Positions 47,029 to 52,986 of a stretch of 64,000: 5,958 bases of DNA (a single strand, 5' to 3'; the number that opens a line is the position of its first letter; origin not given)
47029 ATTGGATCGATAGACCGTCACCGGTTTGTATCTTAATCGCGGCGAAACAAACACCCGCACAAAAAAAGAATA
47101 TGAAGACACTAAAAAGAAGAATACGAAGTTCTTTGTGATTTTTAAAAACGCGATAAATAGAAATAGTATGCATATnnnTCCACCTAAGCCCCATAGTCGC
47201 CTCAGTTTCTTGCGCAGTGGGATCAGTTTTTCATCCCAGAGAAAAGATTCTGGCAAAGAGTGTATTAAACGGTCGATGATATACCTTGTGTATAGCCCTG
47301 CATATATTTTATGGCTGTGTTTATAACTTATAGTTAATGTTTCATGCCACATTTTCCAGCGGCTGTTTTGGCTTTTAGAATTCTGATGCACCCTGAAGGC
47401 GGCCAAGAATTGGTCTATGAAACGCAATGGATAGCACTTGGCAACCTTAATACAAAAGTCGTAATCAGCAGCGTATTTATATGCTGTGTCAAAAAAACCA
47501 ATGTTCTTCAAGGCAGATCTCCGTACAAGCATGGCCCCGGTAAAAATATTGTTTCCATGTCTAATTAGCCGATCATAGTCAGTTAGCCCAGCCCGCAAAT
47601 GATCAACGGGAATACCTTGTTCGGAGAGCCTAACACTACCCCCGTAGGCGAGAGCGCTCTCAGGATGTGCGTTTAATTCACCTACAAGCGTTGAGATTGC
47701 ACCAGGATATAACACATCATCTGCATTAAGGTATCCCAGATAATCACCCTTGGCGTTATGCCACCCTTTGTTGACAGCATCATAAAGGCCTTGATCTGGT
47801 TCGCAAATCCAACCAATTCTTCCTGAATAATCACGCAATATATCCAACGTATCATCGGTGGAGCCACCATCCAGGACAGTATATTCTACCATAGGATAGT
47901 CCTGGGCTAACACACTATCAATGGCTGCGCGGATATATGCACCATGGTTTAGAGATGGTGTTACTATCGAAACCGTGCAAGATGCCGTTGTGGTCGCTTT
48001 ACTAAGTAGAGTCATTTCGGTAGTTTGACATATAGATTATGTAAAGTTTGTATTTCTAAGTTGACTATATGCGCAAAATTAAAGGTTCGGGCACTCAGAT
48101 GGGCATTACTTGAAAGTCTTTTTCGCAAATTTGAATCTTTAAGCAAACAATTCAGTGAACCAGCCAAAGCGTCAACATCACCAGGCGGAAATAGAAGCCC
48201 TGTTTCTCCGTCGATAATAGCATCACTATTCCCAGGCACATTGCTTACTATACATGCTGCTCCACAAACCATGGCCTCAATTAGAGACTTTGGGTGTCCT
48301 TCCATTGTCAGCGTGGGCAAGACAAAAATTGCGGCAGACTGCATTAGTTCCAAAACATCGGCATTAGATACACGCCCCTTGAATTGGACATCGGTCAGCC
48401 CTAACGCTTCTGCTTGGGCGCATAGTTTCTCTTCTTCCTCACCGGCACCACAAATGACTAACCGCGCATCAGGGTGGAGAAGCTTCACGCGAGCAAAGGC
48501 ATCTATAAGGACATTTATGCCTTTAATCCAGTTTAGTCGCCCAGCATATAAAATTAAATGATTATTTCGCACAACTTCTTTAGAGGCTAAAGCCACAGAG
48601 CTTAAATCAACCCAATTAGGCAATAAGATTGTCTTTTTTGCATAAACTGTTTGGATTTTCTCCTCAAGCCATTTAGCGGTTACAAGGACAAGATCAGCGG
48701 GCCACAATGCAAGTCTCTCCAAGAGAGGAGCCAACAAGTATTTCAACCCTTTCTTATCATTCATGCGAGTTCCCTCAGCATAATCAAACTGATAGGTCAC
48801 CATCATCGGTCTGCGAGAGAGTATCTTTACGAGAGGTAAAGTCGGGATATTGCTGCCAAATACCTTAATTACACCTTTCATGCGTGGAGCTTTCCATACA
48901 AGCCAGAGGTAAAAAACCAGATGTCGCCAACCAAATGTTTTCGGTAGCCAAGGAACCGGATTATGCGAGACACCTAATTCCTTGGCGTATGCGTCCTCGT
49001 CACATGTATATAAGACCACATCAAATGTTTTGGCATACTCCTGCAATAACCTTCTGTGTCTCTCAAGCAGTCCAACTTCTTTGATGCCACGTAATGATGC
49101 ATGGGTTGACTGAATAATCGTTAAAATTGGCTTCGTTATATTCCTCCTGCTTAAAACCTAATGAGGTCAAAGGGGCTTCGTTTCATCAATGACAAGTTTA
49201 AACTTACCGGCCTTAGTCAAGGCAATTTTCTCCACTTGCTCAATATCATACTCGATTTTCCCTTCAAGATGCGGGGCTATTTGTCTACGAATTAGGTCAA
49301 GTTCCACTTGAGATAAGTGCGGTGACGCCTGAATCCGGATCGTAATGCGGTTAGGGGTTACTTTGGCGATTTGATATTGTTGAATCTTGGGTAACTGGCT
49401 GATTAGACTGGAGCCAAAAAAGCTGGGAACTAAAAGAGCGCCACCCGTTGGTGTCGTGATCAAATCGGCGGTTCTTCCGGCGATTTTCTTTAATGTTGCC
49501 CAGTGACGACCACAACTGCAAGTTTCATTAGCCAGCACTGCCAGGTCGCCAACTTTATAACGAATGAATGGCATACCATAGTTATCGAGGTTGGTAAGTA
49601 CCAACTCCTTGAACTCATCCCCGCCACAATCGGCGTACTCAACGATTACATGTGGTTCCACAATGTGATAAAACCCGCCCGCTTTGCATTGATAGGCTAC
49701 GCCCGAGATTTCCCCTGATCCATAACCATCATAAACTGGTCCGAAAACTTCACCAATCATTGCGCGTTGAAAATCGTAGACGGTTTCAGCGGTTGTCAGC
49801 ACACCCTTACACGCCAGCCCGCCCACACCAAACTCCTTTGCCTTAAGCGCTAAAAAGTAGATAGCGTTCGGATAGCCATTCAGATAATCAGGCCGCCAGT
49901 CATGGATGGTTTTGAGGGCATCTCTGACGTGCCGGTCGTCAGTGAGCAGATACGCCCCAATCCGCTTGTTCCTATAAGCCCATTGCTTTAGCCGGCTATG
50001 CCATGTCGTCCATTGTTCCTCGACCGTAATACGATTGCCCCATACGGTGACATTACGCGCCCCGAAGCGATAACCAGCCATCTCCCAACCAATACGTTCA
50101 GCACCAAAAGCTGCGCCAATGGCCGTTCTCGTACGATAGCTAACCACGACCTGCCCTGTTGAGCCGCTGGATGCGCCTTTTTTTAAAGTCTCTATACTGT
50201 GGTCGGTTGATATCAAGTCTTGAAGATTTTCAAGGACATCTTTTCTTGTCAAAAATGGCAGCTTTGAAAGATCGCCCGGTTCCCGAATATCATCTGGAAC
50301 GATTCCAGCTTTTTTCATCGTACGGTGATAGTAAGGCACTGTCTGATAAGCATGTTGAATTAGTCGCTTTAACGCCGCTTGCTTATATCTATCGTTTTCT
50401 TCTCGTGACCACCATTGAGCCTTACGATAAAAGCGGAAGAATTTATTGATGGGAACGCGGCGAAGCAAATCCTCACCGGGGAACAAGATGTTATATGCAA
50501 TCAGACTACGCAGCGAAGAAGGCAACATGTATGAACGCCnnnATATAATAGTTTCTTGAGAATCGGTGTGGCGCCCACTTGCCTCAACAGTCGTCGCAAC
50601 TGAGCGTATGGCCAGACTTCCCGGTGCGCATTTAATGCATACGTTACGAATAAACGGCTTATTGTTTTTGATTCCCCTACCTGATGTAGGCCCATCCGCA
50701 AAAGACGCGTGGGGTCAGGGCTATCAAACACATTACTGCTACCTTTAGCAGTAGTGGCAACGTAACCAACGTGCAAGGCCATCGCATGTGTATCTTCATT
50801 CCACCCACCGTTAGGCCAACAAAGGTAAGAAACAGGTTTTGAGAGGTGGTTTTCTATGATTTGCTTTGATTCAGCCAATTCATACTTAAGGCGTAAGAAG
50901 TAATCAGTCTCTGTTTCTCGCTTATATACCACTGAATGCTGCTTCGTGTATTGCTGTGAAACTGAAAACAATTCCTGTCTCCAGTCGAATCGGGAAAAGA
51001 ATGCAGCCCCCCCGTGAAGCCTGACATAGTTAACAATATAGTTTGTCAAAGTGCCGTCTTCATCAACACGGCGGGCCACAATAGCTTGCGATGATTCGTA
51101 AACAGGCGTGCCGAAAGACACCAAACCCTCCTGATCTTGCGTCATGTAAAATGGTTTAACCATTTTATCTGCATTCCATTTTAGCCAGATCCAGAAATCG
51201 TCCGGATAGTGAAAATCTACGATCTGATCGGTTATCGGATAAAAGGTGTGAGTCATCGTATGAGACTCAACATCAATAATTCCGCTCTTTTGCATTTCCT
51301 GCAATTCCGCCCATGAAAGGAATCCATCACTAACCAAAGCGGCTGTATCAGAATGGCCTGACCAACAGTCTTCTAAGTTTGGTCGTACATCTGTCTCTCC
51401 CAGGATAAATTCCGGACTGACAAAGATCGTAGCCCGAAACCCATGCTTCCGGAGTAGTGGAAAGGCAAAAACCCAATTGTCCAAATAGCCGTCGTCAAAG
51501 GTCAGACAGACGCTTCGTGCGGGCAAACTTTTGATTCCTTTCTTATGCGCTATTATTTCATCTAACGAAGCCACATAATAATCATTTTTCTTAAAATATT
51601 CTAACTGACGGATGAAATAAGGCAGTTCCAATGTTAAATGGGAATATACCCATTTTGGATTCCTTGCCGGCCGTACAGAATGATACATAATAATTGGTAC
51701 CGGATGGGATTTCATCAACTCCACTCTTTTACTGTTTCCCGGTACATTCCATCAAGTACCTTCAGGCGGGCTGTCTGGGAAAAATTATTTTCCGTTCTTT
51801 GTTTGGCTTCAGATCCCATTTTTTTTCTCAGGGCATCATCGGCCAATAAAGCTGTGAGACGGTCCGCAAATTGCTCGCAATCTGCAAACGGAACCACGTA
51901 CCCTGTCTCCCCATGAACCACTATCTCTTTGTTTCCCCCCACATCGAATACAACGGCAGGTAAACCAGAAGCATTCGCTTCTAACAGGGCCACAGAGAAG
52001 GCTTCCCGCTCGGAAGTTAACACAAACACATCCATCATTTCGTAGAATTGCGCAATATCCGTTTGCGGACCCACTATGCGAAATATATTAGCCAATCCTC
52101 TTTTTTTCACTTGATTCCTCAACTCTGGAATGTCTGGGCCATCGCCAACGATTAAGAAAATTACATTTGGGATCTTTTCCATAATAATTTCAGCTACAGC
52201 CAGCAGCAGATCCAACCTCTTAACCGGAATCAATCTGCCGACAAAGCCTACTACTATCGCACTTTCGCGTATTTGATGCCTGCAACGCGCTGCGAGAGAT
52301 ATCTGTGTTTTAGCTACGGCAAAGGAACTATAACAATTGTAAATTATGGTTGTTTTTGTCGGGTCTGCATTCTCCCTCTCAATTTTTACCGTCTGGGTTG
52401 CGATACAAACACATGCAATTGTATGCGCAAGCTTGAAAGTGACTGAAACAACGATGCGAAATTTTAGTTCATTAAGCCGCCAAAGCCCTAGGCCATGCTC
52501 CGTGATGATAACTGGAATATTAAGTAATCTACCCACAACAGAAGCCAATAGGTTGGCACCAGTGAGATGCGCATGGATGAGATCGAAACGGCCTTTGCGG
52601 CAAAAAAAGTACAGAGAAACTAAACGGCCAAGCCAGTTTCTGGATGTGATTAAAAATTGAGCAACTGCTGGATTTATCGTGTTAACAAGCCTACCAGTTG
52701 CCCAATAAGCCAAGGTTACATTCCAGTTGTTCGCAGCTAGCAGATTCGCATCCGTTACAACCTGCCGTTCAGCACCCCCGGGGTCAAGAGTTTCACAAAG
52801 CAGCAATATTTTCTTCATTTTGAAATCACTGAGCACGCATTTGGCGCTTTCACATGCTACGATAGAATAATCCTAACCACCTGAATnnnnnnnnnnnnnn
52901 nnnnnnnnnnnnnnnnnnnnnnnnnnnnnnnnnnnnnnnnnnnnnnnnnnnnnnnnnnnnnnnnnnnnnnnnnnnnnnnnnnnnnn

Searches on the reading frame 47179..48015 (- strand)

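Call 26: search_protein_families(library=pfam, proteins=[window:47179-48015:-], max_evalue=0.001)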
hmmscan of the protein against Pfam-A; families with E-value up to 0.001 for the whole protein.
window:47179-48015:- (279 aa): 3 families
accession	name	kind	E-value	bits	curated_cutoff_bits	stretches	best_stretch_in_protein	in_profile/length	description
PF00535.33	Glycos_transf_2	-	3.4e-24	86.1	23.3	1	16-172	1-167/168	Glycosyl transferase family 2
PF13641.12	Glyco_tranf_2_3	-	2.1e-07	31.6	27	1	15-188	3-191/230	Glycosyltransferase like family 2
PF10111.15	Glyco_tranf_2_2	-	1.8e-06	28.1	27.3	1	26-104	13-96/276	Glycosyltransferase like family 2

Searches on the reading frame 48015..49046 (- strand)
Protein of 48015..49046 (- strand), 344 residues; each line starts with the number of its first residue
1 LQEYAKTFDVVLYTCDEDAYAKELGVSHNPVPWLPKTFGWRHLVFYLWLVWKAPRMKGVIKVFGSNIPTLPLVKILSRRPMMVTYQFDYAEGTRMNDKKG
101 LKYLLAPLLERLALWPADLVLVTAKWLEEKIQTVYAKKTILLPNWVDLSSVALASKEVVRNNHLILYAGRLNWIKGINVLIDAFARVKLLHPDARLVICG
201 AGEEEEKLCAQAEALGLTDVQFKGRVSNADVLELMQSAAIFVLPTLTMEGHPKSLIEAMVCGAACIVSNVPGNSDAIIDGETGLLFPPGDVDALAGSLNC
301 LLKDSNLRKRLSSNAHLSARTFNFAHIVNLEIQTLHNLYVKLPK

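Call 26: search_protein_families(library=pfam, proteins=[window:48015-49046:-], max_evalue=0.001)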
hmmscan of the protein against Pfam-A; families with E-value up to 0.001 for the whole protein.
window:48015-49046:- (344 aa): 4 families
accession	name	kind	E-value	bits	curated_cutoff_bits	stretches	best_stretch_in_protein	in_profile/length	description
PF00534.26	Glycos_transf_1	-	5.1e-44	150.3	26.4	1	161-315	14-169/172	Glycosyl transferases group 1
PF13692.12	Glyco_trans_1_4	-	1e-35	123.5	27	1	163-304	2-142/142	Glycosyl transferases group 1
PF13524.12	Glyco_trans_1_2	-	4.8e-06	27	25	1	190-317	12-127/144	Glycosyl transferase-like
PF13579.12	Glyco_trans_4_4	-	3.8e-05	24.5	29.7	1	8-145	19-158/158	Glycosyl transferase 4-like domain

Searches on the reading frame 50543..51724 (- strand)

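Call 26: search_protein_families(library=pfam, proteins=[window:50543-51724:-], max_evalue=0.001)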
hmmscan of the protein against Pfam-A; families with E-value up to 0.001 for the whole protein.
window:50543-51724:- (394 aa): 1 family
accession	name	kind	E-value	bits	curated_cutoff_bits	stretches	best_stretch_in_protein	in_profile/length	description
PF01522.26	Polysacc_deac_1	-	5.4e-20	72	23.1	2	67-162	4-71/124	Polysaccharide deacetylase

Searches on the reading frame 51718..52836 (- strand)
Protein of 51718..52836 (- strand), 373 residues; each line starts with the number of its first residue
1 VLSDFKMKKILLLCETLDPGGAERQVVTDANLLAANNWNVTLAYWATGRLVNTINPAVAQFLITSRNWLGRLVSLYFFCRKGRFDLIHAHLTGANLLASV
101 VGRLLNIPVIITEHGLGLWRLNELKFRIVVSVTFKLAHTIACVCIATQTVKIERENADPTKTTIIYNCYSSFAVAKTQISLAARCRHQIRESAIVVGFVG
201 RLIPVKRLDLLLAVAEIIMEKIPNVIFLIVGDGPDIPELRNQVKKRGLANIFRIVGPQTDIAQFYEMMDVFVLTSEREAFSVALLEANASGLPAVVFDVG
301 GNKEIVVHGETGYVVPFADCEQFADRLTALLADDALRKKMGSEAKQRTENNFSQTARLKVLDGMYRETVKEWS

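Call 26: search_protein_families(library=pfam, proteins=[window:51718-52836:-], max_evalue=0.001)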
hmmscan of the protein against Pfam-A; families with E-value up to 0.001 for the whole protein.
window:51718-52836:- (373 aa): 6 families
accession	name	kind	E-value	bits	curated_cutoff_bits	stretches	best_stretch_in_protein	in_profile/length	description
PF00534.26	Glycos_transf_1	-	1.1e-40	139.4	26.4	1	186-347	8-172/172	Glycosyl transferases group 1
PF13692.12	Glyco_trans_1_4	-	1.6e-34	119.7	27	1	195-333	3-142/142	Glycosyl transferases group 1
PF13439.12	Glyco_transf_4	-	1.1e-13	52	28.5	1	19-168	1-165/170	Glycosyltransferase Family 4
PF13579.12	Glyco_trans_4_4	-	2e-08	35.2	29.7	1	21-167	2-157/158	Glycosyl transferase 4-like domain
PF13524.12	Glyco_trans_1_2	-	1.1e-06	29.1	25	1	253-359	18-140/144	Glycosyl transferase-like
PF11997.14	DUF3492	-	0.0001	22.6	23.3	1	54-116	144-206/268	Domain of unknown function (DUF3492)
